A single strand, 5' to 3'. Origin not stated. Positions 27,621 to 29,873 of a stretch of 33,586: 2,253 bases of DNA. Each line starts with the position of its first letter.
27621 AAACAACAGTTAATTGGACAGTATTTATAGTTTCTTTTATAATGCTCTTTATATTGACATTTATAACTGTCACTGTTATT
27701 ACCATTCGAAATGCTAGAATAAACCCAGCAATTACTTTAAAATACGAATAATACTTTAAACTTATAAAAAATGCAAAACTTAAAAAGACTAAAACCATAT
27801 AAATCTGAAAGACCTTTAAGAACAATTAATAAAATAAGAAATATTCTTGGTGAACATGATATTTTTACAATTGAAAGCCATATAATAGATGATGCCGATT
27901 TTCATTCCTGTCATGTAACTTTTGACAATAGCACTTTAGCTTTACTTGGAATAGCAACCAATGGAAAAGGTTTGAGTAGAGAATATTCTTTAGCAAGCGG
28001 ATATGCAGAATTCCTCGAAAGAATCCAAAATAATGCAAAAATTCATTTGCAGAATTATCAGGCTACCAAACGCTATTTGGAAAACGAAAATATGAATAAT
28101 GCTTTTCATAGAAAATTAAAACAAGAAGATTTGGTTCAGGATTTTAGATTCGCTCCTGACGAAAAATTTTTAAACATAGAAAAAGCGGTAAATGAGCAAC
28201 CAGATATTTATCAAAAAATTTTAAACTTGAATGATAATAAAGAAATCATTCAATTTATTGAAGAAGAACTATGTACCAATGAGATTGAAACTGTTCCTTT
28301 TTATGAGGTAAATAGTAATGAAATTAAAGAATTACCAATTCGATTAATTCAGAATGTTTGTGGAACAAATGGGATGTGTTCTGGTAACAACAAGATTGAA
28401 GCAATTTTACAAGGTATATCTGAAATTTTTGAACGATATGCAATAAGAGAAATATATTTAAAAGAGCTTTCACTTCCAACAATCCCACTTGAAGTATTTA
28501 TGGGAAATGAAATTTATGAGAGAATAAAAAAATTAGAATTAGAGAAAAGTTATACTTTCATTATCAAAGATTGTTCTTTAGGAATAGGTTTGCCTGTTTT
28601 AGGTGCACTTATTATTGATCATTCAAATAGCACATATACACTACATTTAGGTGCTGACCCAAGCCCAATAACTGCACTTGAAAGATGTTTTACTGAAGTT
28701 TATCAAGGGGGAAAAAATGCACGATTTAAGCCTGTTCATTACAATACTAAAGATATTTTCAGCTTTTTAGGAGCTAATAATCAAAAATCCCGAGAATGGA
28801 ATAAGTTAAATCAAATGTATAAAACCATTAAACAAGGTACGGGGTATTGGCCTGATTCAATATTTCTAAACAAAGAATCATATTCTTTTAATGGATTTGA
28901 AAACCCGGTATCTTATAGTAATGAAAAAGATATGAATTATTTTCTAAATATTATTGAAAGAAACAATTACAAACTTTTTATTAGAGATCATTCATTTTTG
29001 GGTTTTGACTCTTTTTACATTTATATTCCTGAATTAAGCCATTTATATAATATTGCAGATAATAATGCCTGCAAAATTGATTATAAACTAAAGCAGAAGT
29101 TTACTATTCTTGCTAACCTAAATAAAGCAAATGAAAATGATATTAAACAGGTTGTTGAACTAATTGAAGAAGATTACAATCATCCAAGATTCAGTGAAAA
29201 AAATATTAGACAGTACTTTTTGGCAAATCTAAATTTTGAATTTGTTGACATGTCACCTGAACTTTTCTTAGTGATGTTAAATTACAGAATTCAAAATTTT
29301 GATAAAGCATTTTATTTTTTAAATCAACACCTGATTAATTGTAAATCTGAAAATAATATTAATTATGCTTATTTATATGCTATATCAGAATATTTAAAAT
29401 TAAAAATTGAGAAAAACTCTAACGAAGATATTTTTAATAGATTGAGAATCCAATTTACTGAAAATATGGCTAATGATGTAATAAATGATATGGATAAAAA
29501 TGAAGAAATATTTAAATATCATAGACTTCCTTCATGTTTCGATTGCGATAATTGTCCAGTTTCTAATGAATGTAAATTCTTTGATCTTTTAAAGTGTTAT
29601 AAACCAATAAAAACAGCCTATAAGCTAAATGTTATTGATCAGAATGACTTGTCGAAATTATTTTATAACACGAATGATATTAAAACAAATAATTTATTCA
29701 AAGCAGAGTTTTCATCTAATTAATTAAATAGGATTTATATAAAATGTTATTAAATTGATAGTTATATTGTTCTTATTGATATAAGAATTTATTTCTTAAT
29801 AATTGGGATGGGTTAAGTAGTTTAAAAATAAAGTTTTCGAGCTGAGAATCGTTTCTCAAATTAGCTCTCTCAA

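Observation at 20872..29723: Candidate RiPP biosynthetic locus pairing a stand-alone YcaO with an rSAM-SPASM maturase on a microcin-B17-like core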

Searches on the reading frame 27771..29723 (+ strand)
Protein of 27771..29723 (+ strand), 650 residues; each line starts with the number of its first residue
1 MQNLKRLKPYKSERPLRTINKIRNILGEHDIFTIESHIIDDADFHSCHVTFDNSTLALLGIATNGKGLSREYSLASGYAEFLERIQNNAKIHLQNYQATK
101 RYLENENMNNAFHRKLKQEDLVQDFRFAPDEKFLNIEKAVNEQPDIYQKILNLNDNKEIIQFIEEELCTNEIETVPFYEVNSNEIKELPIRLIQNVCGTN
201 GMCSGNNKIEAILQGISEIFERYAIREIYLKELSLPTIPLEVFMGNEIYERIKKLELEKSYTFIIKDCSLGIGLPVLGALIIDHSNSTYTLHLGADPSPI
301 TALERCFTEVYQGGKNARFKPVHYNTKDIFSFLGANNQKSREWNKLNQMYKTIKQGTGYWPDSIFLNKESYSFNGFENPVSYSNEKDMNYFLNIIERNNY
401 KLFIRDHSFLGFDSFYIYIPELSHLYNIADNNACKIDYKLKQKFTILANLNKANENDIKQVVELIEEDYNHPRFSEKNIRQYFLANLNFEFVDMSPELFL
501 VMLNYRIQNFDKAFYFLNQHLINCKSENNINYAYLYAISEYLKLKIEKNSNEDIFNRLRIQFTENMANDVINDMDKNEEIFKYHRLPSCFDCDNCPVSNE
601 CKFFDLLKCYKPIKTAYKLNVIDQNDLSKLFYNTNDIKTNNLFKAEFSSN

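Call 3: search_protein_families(library=ncbifam, proteins=[window:27771-29723:+], max_evalue=0.01)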
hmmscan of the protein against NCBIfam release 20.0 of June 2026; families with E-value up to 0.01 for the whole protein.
window:27771-29723:+ (650 aa): 5 families
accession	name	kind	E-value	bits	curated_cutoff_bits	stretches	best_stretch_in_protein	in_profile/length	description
NF040716.1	YcaO_for_S12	equivalog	5.2e-45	153.9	700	1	44-582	40-545/571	30S ribosomal protein S12 methylthiotransferase accessory factor YcaO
TIGR03549.1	TIGR03549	equivalog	6.1e-31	107.4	900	1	45-576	189-687/723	OsmC domain/YcaO domain-containing protein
TIGR00702.1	TIGR00702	domain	4.4e-24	85.2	75.65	1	63-326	51-284/377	YcaO-type kinase domain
TIGR03604.1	TOMM_cyclo_SagD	subfamily_domain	3.3e-11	42.7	219.25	1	199-312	113-227/377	thiazole/oxazole-forming peptide maturase, SagD family component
TIGR03266.1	methan_mark_1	equivalog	1.4e-10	40.7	365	1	65-313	57-268/376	YcaO-related McrA-glycine thioamidation protein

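Call 4: search_protein_families(library=pfam, proteins=[window:27771-29723:+], max_evalue=0.01)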
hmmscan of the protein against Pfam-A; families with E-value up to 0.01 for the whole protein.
window:27771-29723:+ (650 aa): 1 family
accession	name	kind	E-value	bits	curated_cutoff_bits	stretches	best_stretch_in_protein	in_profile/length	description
PF02624.21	YcaO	-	3.8e-43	148.5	25.7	1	64-423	1-325/325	YcaO cyclodehydratase, ATP-ad Mg2+-binding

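Call 12: find_homologous_proteins(query=window:27771-29723:+, max_evalue=0.00001)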
Query window:27771-29723:+ (650 aa): 455 proteins with E <= 0.00001 among 8000 candidates; the best 120 are listed.
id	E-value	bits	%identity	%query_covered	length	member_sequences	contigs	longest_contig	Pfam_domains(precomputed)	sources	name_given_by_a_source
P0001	2.1e-145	504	40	97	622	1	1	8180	PF02624.22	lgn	-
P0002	6.4e-139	483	39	97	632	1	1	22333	PF02624.22,PF18381.8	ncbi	ncbi:MAG: YcaO-like family protein [Candidatus Cloacimonadia bacterium]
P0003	2.2e-137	478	41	97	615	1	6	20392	PF02624.22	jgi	-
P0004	2.8e-135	471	41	98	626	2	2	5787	PF02624.22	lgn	-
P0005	9.8e-134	466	38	97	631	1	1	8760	PF02624.22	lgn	-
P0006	9.4e-131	456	36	97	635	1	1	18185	PF02624.22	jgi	jgi:ribosomal protein S12 methylthiotransferase accessory factor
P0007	1.6e-130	455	38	97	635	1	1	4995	PF02624.22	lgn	-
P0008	3.9e-129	450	40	98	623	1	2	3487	PF02624.22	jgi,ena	-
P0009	6.3e-128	446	41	97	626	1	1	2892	PF02624.22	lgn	-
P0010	2.5e-127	444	39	96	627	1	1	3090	PF02624.22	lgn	-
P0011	3.9e-126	440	36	97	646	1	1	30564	PF02624.22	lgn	-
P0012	2.3e-125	438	35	98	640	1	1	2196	PF02624.22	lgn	-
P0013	5.2e-125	437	38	98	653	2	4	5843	PF02624.22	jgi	jgi:ribosomal protein S12 methylthiotransferase accessory factor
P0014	8.3e-125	436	36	96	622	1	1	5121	PF02624.22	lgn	-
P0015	8.0e-121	423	37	97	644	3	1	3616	PF02624.22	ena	-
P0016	5.4e-120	420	36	97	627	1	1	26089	PF02624.22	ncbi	-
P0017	1.7e-118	415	35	97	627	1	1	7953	PF02624.22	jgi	jgi:ribosomal protein S12 methylthiotransferase accessory factor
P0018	2.4e-118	415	37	96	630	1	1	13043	PF02624.22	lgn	-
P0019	1.4e-117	412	38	92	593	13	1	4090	PF02624.22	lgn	-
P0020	2.8e-116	408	38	96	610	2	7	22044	PF02624.22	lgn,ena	-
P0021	3.5e-115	404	38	97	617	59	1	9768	PF02624.22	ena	-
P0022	1.4e-114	402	38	96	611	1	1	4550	PF02624.22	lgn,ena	-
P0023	4.9e-114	400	35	97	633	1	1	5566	PF02624.22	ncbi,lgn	ncbi:MAG: YcaO-like family protein [archaeon]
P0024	1.0e-113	399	37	97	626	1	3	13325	PF02624.22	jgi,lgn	-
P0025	1.6e-113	399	36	97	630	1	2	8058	PF02624.22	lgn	-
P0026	2.5e-113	398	35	97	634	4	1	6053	PF02624.22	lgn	-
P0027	6.8e-112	393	36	96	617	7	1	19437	PF02624.22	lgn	-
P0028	1.3e-111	392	38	97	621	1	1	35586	PF02624.22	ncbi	-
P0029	1.6e-111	392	36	97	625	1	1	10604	PF02624.22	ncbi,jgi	-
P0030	7.0e-111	390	34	97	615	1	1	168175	PF02624.22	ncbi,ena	-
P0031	8.8e-111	390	37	93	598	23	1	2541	PF02624.22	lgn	-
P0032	9.8e-111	390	36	97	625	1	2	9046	PF02624.22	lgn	-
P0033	4.3e-110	387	35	96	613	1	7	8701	PF02624.22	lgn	-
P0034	9.9e-110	386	36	92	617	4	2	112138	PF02624.22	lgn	-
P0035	6.3e-109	384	36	96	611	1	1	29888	PF02624.22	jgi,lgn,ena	-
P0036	8.1e-109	383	35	94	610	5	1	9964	PF02624.22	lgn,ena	-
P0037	8.7e-109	383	36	98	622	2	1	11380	PF02624.22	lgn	-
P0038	1.8e-108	382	38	93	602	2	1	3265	PF02624.22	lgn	-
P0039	3.7e-108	381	35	96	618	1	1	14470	PF02624.22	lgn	-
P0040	8.3e-108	380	33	98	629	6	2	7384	PF02624.22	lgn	-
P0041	8.5e-108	380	35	97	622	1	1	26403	PF02624.22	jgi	jgi:ribosomal protein S12 methylthiotransferase accessory factor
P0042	1.2e-107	379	35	96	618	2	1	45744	PF02624.22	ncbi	ncbi:MAG: YcaO-like family protein [Marinifilaceae bacterium]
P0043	1.2e-107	379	36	94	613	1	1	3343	PF02624.22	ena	-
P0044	1.2e-107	379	36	97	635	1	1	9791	PF02624.22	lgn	-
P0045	3.4e-107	378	35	96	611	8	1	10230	PF02624.22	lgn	-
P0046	4.6e-107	377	34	95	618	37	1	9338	PF02624.22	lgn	-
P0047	4.9e-107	377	33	96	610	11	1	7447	PF02624.22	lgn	-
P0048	7.3e-107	377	36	97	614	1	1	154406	PF02624.22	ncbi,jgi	-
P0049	7.6e-107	377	37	96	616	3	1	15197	PF02624.22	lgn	-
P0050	2.1e-106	375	37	96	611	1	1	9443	PF02624.22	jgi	jgi:ribosomal protein S12 methylthiotransferase accessory factor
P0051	4.7e-106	374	35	97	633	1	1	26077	PF02624.22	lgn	-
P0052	8.7e-106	373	35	96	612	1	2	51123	PF02624.22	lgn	-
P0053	8.9e-106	373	32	97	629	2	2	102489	PF02624.22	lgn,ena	-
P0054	5.0e-105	371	35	98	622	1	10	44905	PF02624.22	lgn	-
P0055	7.4e-105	370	35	96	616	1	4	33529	PF02624.22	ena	-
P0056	1.3e-104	369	34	93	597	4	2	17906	PF02624.22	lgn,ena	-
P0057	2.3e-104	368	37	87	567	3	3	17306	PF02624.22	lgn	-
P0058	3.5e-104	368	37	96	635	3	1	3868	PF02624.22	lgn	-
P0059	1.0e-103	366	36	94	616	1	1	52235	PF02624.22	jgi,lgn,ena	-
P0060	1.5e-103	366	37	95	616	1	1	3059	PF02624.22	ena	-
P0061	1.6e-103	366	35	96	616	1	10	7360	PF02624.22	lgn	-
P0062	2.1e-103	365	33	98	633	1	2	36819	PF02624.22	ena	-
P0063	3.9e-103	364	34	96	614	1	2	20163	PF02624.22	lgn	-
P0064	4.6e-103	364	36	97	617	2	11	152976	PF02624.22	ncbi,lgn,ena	-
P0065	5.0e-103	364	38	97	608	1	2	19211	PF02624.22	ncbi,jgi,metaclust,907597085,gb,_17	metaclust:\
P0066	5.3e-103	364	34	95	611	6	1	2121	PF02624.22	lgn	-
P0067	1.8e-102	362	37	87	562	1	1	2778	PF02624.22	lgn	-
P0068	2.2e-102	362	36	96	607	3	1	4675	PF02624.22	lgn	-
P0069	8.1e-102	360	34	96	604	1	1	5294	PF02624.22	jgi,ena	-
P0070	8.4e-102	360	34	97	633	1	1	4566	PF02624.22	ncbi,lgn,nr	ncbi:MAG: YcaO-like family protein [Parabacteroides sp.]|nr:YcaO-like family protein [Parabacteroide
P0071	2.1e-101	359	35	95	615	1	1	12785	PF02624.22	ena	-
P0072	2.9e-101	358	36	97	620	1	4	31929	PF02624.22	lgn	-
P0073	4.9e-101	358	37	95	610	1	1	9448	PF02624.22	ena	-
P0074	1.7e-100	356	34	96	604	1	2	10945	PF02624.22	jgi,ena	-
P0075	1.8e-100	356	34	96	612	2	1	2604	PF02624.22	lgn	-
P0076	2.8e-100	355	34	96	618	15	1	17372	PF02624.22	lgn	-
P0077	3.0e-100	355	35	96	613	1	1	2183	PF02624.22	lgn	-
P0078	4.5e-100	354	35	96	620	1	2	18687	PF02624.22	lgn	-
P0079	4.7e-100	354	35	95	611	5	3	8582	PF02624.22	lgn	-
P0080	7.6e-100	354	36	96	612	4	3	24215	PF02624.22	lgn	-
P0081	7.9e-100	354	37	92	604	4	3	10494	PF02624.22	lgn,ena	-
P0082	1.8e-99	352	34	96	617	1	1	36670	PF02624.22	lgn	-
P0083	2.9e-99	352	35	96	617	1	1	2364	PF02624.22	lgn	-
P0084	3.3e-99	351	35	97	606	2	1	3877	PF02624.22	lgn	-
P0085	3.5e-99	351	34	94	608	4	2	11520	PF02624.22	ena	-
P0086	5.0e-99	351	34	96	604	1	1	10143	PF02624.22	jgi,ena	-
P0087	6.9e-99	350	36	96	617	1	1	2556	PF02624.22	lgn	-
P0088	1.1e-98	350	33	96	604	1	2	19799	PF02624.22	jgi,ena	-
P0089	1.3e-98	349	34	96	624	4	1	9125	PF02624.22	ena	-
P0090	1.8e-98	349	33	94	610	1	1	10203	PF02624.22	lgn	-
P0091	2.1e-98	349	34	97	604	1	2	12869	PF02624.22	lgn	-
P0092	2.4e-98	349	34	96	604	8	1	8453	PF02624.22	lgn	-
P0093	2.5e-98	349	35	92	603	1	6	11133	PF02624.22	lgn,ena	-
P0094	2.6e-98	349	33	92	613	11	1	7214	PF02624.22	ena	-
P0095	2.9e-98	348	34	96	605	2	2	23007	PF02624.22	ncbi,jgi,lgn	-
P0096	3.6e-98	348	34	94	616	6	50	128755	PF02624.22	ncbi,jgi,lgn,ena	-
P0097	3.8e-98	348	33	97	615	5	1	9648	PF02624.22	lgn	-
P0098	5.1e-98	348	35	95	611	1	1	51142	PF02624.22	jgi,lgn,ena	-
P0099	7.7e-98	347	35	96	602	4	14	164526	PF02624.22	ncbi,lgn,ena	-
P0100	9.2e-98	347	37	96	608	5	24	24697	PF02624.22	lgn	-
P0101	1.1e-97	346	34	97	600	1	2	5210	PF02624.22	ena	-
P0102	1.5e-97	346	34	95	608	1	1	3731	PF02624.22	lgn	-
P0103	1.5e-97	346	35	98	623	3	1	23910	PF02624.22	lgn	-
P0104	1.7e-97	346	34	96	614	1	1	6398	PF02624.22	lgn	-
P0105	1.9e-97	346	35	94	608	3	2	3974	PF02624.22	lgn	-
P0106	3.6e-97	345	33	94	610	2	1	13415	PF02624.22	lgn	-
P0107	4.8e-97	344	35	93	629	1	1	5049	PF02624.22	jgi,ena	-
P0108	6.4e-97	344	34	95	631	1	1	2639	PF02624.22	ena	-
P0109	6.8e-97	344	33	93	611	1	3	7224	PF02624.22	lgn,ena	-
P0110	6.8e-97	344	34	97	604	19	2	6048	PF02624.22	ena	-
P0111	9.5e-97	343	32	96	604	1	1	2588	PF02624.22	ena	-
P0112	1.0e-96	343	33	97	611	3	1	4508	PF02624.22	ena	-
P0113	2.1e-96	342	33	96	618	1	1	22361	PF02624.22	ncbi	-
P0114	2.7e-96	342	34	94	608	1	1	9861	PF02624.22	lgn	-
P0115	2.7e-96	342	40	69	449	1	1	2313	PF02624.22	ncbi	-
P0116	4.7e-96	341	35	96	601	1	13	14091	PF02624.22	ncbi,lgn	ncbi:MAG: YcaO-like family protein [Rikenellaceae bacterium]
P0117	5.6e-96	341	33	92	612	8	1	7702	PF02624.22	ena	-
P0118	5.9e-96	341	33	97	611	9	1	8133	PF02624.22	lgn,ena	-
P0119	7.2e-96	340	34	97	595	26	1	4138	PF02624.22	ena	-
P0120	7.6e-96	340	33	96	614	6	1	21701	PF02624.22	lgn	-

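Call 14: find_encoding_contigs(protein=P0002, flank=10000, max_places=3)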
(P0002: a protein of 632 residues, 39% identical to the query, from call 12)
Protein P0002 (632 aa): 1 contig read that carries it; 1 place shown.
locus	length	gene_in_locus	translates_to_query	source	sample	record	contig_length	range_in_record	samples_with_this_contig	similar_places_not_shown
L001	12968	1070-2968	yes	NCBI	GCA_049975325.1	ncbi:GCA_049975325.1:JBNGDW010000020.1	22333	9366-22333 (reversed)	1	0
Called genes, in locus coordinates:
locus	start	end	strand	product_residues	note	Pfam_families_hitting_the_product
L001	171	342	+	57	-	PF17170:DUF5128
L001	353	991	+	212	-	-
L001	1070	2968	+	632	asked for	PF02624:YcaO, PF18381:YcaO_C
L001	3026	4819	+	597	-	PF00664:ABC_membrane, PF00005:ABC_tran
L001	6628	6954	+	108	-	PF05635:23S_rRNA_IVP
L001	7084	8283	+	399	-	PF25919:BSH_CusB (faint), PF25917:BSH_RND, PF25954:Beta-barrel_RND_2, PF25975:CzcB_C, PF25989:YknX_C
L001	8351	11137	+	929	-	PF00873:ACR_tran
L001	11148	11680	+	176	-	PF00873:ACR_tran, PF02355:SecD_SecF_C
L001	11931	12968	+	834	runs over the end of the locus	PF19838:LptD_2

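Call 15: find_encoding_contigs(protein=P0003, flank=10000, max_places=3)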
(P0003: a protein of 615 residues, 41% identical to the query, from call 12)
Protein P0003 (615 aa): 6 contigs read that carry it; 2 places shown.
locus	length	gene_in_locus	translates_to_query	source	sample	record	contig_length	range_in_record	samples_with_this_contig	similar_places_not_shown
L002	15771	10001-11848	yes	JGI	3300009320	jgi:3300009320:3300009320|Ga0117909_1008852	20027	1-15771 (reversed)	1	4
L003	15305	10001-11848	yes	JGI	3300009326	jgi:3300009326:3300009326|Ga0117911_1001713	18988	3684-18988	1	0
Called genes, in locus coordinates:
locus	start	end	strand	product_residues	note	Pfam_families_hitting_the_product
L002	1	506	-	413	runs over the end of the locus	-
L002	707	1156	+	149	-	PF01797:Y1_Tnp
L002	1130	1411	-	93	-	-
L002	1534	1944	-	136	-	PF12705:PDDEXK_1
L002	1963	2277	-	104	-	PF12705:PDDEXK_1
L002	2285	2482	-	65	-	-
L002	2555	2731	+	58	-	-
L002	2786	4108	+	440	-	PF02534:T4SS-DNA_transf (faint), PF00270:DEAD (faint), PF01935:DUF87, PF10412:TrwB_AAD_bind, PF12696:TraG-D_C (weak)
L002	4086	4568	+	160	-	PF03703:bPH_2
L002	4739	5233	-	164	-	PF00583:Acetyltransf_1, PF13673:Acetyltransf_10, PF13508:Acetyltransf_7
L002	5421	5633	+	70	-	-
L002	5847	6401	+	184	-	-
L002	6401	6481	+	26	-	-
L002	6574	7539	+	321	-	PF00158:Sigma54_activat, PF01078:Mg_chelatase (faint), PF14532:Sigma54_activ_2, PF00004:AAA (faint), PF07724:AAA_2 (weak), PF07728:AAA_5 (faint), PF25601:AAA_lid_14, PF02954:HTH_8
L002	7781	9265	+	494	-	PF00664:ABC_membrane, PF00005:ABC_tran, PF02463:SMC_N, PF13304:AAA_21 (faint)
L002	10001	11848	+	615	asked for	PF02624:YcaO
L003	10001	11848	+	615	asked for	PF02624:YcaO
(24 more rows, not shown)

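Call 40: find_related_loci(query=A2, collection=metagenome_contigs, flank=10000)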
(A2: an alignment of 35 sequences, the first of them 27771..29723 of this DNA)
Query A2 (650 aa) in metagenome_contigs; peptide patterns used: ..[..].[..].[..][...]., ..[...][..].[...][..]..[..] (x = any residue, [..] = any of these).
600 stretches matched a pattern (row limit reached: there are more); 531 encode a relative of the query (tblastn E <= 1e-3); the best 80 are kept; 80 distinct loci.
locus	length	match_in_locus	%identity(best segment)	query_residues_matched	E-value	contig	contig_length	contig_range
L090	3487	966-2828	40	1-638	4e-143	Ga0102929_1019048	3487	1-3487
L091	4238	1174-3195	33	1-631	5e-127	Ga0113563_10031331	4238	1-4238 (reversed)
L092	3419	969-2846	33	1-634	8e-120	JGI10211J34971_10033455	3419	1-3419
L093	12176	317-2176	38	3-634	1e-115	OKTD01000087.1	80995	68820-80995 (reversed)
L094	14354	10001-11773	37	7-611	1e-115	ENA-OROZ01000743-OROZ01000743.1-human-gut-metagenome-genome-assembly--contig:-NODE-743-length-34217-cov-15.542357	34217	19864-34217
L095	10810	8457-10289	37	7-633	4e-115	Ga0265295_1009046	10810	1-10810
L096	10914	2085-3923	33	2-627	2e-114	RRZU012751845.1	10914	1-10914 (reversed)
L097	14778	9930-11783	37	4-633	2e-113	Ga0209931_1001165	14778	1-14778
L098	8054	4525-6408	35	4-647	1e-112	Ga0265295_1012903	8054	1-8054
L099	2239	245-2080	36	5-632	7e-116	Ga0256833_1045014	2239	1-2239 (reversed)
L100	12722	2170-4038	33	1-631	2e-107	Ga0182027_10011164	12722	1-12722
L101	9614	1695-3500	35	7-622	1e-107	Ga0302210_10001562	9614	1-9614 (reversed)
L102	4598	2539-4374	37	5-633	5e-107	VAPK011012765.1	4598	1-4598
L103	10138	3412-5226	36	8-631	2e-105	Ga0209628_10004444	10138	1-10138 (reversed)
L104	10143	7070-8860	34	8-631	5e-105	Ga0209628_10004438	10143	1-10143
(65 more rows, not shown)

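Call 47: search_solved_structures(query=window:27771-29723:+, max_evalue=0.001, show_alignments=1)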
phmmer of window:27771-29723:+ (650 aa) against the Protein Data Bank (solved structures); distinct sequences matched with E-value up to 0.001: 4.
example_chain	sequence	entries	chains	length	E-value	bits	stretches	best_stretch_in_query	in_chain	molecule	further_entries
4q84_A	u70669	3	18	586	2.5e-23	85.8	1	175-435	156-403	Ribosomal protein S12 methylthiotransferase accessory factor YcaO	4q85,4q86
6pe3_A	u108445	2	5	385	5.9e-06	28.4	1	198-314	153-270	Uncharacterized protein MJ1094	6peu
4v1t_A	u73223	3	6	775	0.00015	23.8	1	199-319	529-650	LYND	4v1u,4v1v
4bs9_A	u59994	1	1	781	0.00069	21.6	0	198-315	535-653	TRUD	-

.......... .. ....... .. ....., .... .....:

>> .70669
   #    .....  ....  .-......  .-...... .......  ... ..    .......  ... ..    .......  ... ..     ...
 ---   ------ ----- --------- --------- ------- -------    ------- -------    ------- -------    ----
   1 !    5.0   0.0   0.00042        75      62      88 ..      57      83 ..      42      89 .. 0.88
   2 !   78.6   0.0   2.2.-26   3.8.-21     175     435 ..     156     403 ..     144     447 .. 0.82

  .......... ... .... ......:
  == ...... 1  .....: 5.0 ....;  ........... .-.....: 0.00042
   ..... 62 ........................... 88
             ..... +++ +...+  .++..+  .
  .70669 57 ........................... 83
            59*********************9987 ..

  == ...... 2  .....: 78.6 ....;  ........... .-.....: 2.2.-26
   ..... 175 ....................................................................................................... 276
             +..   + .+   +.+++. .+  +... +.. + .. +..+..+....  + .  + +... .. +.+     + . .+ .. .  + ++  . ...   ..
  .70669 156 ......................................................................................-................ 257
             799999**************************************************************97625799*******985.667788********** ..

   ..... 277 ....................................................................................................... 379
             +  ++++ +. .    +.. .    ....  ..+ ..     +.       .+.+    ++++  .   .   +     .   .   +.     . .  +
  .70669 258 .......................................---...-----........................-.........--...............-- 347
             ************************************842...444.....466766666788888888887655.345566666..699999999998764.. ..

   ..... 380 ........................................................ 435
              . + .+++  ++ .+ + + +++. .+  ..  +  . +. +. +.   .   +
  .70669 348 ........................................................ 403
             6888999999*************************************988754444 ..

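Call 87: predict_structure(alignment_id=A2)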
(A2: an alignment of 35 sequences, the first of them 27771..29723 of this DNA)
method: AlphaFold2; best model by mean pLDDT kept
length: 650 residues; sequences in the alignment: 35
mean_pLDDT: 89.1   pTM: 0.90
mean pLDDT of the five models: 89.1, 88.9, 88.1, 88.0, 86.8
residues with pLDDT >= 90: 433; 70-90: 167; 50-70: 34; < 50: 16
segments of 3 or more residues with pLDDT < 50: 636-650
pLDDT, mean of each block of 10 residues (from residue 1): 85 94 95 91 87 84 90 96 87 74 78 92 94 96 94 94 92 96 96 82 94 97 96 96 94 92 97 97 94 96 93 78 74 76 92 91 93 94 94 96 97 97 86 87 87 92 92 78 83 87 96 95 68 90 96 95 94 90 86 89 91 94 96 55 38
secondary structure, 60 per line:
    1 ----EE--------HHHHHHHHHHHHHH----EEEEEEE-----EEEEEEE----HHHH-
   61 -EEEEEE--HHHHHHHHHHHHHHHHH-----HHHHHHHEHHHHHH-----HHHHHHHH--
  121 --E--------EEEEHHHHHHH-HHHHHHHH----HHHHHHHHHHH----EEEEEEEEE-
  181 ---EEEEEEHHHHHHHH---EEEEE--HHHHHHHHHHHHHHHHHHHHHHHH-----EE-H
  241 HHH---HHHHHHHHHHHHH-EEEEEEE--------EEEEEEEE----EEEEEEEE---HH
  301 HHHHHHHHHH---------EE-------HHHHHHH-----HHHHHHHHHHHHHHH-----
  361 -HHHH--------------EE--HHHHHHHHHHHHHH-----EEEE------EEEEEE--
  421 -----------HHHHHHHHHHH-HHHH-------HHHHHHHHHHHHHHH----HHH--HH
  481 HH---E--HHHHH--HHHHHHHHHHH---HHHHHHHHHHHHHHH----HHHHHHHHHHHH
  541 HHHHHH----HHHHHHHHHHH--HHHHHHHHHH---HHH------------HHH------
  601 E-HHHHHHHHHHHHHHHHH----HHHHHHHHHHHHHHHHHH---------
elements in order: H15-28 E33-39 E45-51 H56-59 E62-67 H70-86 H92-98 H100-105 H111-118 E132-135 H136-142 H144-151 H156-166 E171-179 E184-189 H190-197 E201-205 H208-231 H240-243 H247-259 E261-267 E276-283 E288-295 H299-310 H329-335 H341-355 H362-365 H384-397 E403-406 E413-418 H432-442 H444-447 H455-469 H479-482 H489-493 H496-506 H510-524 H529-546 H551-561 H564-573 H603-619 H624-641
